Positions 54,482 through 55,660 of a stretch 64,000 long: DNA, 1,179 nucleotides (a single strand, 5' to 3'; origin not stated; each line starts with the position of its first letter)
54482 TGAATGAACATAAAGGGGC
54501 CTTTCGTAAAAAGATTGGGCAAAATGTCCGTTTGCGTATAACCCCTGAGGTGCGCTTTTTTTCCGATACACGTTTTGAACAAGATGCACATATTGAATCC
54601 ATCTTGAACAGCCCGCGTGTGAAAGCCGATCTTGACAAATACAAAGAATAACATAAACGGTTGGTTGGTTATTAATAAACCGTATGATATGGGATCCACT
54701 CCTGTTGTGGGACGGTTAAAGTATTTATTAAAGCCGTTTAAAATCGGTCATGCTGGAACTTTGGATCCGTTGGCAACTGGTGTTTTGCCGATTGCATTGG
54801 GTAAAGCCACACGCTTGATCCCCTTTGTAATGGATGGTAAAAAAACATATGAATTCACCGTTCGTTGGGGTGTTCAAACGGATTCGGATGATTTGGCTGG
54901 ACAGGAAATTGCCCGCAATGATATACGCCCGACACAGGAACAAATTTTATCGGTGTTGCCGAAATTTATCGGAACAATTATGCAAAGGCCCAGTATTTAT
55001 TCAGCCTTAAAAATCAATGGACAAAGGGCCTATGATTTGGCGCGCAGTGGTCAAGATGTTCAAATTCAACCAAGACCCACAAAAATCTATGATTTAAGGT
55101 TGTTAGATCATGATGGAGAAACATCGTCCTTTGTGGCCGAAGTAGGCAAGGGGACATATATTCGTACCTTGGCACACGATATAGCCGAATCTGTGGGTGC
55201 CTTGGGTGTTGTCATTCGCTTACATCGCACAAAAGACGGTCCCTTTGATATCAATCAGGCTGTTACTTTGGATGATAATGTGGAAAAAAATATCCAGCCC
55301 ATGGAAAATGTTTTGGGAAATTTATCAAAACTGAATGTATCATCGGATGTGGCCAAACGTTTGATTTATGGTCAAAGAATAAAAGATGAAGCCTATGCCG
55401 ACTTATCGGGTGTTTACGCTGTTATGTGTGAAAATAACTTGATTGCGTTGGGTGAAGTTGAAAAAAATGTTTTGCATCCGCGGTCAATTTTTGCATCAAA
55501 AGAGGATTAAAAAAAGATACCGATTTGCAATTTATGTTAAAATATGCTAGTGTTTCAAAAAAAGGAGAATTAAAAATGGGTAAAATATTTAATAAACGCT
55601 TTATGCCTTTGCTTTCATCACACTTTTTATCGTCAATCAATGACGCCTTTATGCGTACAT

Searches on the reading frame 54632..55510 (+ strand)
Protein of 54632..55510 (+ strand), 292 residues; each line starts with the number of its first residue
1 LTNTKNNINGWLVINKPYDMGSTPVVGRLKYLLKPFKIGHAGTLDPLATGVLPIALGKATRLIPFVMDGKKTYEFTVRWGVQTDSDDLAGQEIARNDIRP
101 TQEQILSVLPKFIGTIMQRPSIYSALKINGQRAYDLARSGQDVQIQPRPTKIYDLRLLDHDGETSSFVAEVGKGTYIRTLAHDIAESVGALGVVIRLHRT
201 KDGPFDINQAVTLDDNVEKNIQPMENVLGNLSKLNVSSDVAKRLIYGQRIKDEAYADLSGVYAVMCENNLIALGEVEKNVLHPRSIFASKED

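Call 95: search_protein_families(library=pfam, proteins=[window:54632-55510:+], max_evalue=0.00001)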
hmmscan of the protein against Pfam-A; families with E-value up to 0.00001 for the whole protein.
window:54632-55510:+ (292 aa): 2 families
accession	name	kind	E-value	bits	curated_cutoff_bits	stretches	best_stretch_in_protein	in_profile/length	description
PF01509.24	TruB_N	-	7.5e-51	172.9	27.3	1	32-177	3-149/149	TruB family pseudouridylate synthase (N terminal domain)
PF16198.10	TruB_C_2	-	3.7e-08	33.8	29.3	1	178-215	1-38/66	tRNA pseudouridylate synthase B C-terminal domain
